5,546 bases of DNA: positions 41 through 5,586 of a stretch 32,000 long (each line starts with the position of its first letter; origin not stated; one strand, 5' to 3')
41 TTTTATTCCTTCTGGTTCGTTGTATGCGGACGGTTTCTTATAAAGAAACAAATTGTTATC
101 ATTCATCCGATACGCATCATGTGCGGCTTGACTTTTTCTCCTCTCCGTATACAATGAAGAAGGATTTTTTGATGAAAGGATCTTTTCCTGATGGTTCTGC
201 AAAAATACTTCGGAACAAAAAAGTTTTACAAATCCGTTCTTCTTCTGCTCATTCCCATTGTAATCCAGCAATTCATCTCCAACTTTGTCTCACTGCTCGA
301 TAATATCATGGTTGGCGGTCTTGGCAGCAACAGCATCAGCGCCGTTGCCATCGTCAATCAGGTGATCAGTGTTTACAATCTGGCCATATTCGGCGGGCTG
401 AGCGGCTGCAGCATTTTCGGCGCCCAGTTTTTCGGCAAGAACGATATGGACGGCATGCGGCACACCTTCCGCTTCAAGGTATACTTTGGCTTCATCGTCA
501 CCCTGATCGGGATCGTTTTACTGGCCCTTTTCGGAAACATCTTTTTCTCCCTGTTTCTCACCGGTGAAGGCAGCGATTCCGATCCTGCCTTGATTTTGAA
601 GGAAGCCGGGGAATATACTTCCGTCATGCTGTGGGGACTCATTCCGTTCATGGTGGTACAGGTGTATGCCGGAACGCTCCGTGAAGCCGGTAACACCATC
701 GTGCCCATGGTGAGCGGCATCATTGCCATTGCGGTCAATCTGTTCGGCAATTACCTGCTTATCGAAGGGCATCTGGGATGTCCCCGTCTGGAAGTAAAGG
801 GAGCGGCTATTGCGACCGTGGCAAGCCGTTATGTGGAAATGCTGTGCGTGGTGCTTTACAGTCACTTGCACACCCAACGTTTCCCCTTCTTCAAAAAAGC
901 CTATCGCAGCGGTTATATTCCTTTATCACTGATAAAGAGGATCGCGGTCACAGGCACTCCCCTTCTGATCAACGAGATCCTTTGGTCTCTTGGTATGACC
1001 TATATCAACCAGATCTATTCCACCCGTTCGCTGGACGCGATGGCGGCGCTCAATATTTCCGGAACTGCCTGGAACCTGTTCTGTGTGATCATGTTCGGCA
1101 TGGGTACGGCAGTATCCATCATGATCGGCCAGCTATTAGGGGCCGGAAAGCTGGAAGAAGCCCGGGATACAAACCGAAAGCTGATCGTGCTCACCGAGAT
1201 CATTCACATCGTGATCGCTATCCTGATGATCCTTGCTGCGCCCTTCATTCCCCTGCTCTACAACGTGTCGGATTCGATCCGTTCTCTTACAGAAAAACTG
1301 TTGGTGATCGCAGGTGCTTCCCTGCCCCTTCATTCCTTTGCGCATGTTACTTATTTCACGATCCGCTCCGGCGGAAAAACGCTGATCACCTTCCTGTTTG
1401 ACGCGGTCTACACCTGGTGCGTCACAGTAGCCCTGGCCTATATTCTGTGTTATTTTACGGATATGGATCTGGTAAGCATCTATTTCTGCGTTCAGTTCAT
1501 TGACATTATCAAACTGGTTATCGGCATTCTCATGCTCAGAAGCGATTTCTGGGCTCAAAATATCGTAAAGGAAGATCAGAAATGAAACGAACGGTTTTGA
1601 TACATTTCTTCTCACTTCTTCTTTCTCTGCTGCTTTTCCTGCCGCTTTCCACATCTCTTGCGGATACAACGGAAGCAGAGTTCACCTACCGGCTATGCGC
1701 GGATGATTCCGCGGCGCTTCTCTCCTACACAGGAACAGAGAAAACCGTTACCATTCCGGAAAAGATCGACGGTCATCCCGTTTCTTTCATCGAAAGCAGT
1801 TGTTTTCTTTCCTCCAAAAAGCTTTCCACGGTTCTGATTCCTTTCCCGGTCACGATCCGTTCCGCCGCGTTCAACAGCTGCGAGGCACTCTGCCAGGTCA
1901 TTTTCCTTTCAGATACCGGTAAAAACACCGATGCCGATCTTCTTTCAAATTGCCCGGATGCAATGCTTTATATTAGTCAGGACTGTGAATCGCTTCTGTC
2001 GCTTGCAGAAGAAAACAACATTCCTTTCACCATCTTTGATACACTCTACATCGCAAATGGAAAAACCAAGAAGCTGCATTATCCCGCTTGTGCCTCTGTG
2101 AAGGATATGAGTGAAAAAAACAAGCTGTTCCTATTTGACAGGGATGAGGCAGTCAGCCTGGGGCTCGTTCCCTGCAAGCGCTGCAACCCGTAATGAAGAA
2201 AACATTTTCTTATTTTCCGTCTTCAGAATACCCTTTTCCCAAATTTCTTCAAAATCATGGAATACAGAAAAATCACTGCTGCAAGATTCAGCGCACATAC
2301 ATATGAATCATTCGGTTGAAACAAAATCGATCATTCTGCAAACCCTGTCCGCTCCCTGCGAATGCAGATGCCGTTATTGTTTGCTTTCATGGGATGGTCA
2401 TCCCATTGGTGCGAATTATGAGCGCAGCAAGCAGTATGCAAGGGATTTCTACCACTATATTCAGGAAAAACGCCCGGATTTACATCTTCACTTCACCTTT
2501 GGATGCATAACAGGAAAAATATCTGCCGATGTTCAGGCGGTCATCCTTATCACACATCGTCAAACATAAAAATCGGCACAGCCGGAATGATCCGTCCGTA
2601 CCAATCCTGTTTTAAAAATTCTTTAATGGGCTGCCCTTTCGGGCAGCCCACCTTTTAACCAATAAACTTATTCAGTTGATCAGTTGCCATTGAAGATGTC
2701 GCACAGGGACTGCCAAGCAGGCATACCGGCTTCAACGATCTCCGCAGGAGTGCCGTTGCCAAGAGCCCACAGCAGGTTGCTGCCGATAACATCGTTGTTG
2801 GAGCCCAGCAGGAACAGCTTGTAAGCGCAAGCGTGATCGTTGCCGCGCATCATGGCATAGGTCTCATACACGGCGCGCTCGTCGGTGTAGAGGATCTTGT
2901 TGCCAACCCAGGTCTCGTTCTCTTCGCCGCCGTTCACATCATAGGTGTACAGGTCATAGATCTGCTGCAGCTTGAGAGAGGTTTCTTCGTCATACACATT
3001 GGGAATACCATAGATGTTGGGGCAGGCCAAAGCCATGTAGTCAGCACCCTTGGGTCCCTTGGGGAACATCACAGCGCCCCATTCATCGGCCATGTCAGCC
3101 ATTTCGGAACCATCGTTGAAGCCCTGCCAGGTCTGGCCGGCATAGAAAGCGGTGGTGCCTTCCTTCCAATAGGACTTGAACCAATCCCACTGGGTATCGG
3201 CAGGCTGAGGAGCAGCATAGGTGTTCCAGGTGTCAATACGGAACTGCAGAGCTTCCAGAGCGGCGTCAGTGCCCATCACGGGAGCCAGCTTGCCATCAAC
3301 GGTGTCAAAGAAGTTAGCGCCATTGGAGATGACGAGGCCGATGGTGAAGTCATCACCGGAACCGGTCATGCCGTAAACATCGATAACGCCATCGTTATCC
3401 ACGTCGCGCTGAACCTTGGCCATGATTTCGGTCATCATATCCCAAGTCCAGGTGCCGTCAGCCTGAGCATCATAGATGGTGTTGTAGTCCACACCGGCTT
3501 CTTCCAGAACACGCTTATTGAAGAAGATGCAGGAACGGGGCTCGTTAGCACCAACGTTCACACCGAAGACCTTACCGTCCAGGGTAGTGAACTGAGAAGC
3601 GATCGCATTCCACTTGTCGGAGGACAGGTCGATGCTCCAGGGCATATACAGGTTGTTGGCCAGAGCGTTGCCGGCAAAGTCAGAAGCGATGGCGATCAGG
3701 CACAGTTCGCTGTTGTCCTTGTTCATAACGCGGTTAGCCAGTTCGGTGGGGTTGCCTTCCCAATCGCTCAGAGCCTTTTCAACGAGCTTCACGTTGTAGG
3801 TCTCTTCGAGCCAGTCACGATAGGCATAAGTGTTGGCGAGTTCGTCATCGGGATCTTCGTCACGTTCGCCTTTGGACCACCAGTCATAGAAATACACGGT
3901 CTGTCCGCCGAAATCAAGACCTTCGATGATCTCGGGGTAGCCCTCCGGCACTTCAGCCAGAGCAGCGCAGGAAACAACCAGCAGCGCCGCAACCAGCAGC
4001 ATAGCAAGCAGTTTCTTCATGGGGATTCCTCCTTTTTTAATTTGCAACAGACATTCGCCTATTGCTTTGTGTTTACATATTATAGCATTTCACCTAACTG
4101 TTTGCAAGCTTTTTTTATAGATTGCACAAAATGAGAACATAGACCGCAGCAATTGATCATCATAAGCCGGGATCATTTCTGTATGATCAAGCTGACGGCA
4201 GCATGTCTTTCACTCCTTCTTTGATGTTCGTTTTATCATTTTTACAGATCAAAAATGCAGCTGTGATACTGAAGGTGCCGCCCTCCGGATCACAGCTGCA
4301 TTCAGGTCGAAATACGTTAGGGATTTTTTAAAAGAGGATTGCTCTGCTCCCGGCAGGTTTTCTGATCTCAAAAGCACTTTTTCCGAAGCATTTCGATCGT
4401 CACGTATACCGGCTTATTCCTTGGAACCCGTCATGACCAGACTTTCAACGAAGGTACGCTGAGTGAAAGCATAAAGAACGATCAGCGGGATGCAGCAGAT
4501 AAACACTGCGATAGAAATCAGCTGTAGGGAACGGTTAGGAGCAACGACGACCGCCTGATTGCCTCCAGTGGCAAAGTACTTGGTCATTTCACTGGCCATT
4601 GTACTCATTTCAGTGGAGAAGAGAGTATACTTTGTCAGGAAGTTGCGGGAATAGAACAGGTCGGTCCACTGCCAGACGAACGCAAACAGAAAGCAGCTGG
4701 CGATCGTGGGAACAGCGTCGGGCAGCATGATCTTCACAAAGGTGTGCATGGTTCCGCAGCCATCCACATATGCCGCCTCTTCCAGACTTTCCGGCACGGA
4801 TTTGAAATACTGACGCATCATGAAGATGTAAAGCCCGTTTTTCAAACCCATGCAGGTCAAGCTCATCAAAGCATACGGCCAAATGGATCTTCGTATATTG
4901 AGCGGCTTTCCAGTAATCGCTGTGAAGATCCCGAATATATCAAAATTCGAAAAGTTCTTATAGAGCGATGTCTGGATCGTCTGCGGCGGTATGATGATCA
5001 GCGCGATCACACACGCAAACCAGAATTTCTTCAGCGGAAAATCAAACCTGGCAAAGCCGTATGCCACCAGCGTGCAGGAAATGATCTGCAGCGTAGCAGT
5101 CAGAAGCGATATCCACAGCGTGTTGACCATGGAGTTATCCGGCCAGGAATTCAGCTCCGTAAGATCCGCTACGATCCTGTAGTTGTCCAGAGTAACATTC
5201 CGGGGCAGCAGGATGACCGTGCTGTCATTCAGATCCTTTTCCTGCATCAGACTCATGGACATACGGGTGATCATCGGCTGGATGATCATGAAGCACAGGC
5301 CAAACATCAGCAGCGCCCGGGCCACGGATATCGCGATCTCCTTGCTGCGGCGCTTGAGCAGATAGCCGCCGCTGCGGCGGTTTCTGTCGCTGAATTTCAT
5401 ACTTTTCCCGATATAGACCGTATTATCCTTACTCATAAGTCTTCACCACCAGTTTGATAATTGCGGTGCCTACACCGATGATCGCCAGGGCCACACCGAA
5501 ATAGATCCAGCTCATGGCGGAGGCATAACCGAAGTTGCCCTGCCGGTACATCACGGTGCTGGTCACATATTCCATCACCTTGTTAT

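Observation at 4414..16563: Twelve-kb translationally coupled operon with an NHL propeller, a YIP1 protein and a DUF5696-like protein between two ABC permease pairs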

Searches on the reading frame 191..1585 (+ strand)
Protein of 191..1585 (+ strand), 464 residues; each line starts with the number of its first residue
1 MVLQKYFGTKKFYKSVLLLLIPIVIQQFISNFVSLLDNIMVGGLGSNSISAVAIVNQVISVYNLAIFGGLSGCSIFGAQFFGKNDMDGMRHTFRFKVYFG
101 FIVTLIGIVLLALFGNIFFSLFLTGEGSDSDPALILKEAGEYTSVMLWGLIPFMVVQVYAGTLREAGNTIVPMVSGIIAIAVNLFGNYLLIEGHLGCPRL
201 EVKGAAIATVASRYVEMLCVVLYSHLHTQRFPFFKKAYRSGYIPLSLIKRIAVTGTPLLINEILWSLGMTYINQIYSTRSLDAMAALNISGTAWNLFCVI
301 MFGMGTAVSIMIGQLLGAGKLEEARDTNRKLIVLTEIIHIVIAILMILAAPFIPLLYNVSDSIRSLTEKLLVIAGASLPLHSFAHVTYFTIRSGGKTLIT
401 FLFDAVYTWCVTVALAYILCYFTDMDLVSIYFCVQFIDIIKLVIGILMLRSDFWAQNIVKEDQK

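Call 11: search_protein_families(library=pfam, proteins=[window:191-1585:+], max_evalue=0.001)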
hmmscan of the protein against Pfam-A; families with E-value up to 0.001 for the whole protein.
window:191-1585:+ (464 aa): 1 family
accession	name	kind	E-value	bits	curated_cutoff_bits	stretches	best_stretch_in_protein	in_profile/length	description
PF01554.23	MatE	-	6.6e-48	162.9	24.9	2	22-189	1-161/161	MatE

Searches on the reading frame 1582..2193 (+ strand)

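Call 11: search_protein_families(library=pfam, proteins=[window:1582-2193:+], max_evalue=0.001)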
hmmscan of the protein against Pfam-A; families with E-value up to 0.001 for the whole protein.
window:1582-2193:+ (203 aa): 2 families
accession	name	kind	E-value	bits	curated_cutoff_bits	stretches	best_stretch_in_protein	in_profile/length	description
PF02805.21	Ada_Zn_binding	-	0.00019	21.8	23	1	154-203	16-64/65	Metal binding domain of Ada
PF13306.12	LRR_5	-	0.00087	19.6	27.7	0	67-126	45-103/127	BspA type Leucine rich repeat region (6 copies)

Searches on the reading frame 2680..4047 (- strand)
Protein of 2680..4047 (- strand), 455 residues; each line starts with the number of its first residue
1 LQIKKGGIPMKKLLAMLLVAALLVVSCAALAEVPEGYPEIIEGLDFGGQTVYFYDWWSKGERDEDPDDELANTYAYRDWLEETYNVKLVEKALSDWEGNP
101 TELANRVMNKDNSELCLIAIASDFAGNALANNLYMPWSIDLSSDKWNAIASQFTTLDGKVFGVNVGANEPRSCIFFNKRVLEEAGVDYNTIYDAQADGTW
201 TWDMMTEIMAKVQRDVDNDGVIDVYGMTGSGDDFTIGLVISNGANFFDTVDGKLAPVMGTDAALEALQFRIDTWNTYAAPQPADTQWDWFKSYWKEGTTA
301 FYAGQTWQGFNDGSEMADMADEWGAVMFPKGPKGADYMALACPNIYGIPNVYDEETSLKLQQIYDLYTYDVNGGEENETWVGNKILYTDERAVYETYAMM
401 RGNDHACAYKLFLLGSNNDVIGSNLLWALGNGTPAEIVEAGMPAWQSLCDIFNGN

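Call 11: search_protein_families(library=pfam, proteins=[window:2680-4047:-], max_evalue=0.001)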
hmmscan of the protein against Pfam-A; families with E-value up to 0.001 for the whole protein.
window:2680-4047:- (455 aa): 0 families

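Call 26: search_protein_families(library=pfam, proteins=[window:2680-4020:-], max_evalue=10)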
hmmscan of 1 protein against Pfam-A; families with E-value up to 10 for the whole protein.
window:2680-4020:- (446 aa): 0 families

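Call 27: search_solved_structures(query=window:2680-4020:-, max_evalue=10)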
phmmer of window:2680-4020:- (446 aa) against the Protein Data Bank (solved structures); distinct sequences matched with E-value up to 10: 7.
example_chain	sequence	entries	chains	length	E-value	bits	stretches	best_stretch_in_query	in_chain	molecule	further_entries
6rjy_A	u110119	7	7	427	6.5e-07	31.6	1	164-299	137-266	Arabino-oligosaccharids-binding protein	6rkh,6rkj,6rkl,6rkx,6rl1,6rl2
1eu8_A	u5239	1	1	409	0.022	16.7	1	192-363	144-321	TREHALOSE/MALTOSE BINDING PROTEIN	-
6m5y_A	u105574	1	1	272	0.029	16.3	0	147-193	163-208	Galectin-1,Galectin-1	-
4ga9_A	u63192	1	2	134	0.48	12.2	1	147-194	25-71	Galectin-1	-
3m2m_A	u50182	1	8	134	0.48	12.2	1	147-194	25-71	Galectin-1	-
4no4_A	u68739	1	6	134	0.51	12.1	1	147-194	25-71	Galectin-1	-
4lbq_A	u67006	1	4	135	0.58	12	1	147-193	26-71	Galectin-1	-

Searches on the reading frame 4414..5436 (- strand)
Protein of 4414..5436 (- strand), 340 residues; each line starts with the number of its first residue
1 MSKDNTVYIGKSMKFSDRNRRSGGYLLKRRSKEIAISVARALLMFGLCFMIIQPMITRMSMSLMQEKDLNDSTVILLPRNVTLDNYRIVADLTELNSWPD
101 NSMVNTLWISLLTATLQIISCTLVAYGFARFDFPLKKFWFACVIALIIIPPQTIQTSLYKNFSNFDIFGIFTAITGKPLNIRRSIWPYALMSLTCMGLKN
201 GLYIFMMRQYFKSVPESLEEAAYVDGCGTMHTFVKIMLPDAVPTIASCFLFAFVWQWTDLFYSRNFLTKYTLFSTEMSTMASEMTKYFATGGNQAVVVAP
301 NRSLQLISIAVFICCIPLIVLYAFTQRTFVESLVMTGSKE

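Call 5: search_protein_families(library=pfam, proteins=[window:4414-5436:-], max_evalue=0.01)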
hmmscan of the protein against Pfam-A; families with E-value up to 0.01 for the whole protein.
window:4414-5436:- (340 aa): 2 families
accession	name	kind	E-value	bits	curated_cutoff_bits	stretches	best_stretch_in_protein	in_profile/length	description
PF00528.27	BPD_transp_1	-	3.3e-13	50.2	26.4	1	126-327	6-176/184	Binding-protein-dependent transport system inner membrane component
PF09335.16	VTT_dom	-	0.0095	16.8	33.9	0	105-148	69-112/123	VTT domain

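Call 10: search_protein_families(library=ncbifam, proteins=[window:4414-5436:-], max_evalue=0.01)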
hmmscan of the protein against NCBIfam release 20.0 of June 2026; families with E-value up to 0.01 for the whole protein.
window:4414-5436:- (340 aa): 17 families
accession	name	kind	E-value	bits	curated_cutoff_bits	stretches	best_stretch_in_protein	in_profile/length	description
NF008231.0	PRK10998.1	equivalog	1.3e-19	70.9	261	1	30-339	7-295/296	maltose ABC transporter permease MalG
NF008210.0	PRK10973.1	equivalog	4.2e-15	56.2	297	1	39-335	12-278/281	sn-glycerol-3-phosphate ABC transporter permease UgpE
NF040932.1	ABC_arch_GlcU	equivalog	1.5e-13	51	340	1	45-338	10-269/272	glucose ABC transporter permease GlcU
TIGR01581.1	Mo_ABC_porter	hypoth_equivalog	4e-13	49.4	210.3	1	100-254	16-169/225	ABC transporter permease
NF040839.1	tungstate_WtpB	equivalog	1.4e-09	38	340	1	101-254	44-191/251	tungstate ABC transporter permease WtpB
NF006939.0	PRK09421.1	equivalog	3.8e-08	33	262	1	105-322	14-218/230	molybdate ABC transporter permease subunit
TIGR02141.1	modB_ABC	equivalog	2.8e-07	30.4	182.6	1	106-254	3-146/208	molybdate ABC transporter permease subunit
NF040931.1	ABC_arch_GlcT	equivalog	3.3e-06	26.9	360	1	200-311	155-263/278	glucose ABC transporter permease GlcT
TIGR03262.1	PhnU2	equivalog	3.5e-06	25.9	593.25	1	101-260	54-205/546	putative 2-aminoethylphosphonate ABC transporter permease subunit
NF007047.0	PRK09500.1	equivalog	4.7e-06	26.4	326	1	64-263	25-203/257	spermidine/putrescine ABC transporter permease PotC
TIGR02139.1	permease_CysT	equivalog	1.8e-05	24.5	246.1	1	103-253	52-197/265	sulfate ABC transporter permease subunit CysT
NF007044.0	PRK09497.1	equivalog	0.00016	21.2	348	1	45-254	17-216/285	spermidine/putrescine ABC transporter permease PotB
TIGR00974.1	3a0107s02c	equivalog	0.00026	20.2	193.45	1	203-252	144-193/272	phosphate ABC transporter permease PstA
TIGR02138.1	phosphate_pstC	equivalog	0.00049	19.2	196.45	1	204-253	168-217/296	phosphate ABC transporter permease subunit PstC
NF008232.0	PRK10999.1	equivalog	0.0005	18.9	392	1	208-254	395-441/520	maltose ABC transporter permease MalF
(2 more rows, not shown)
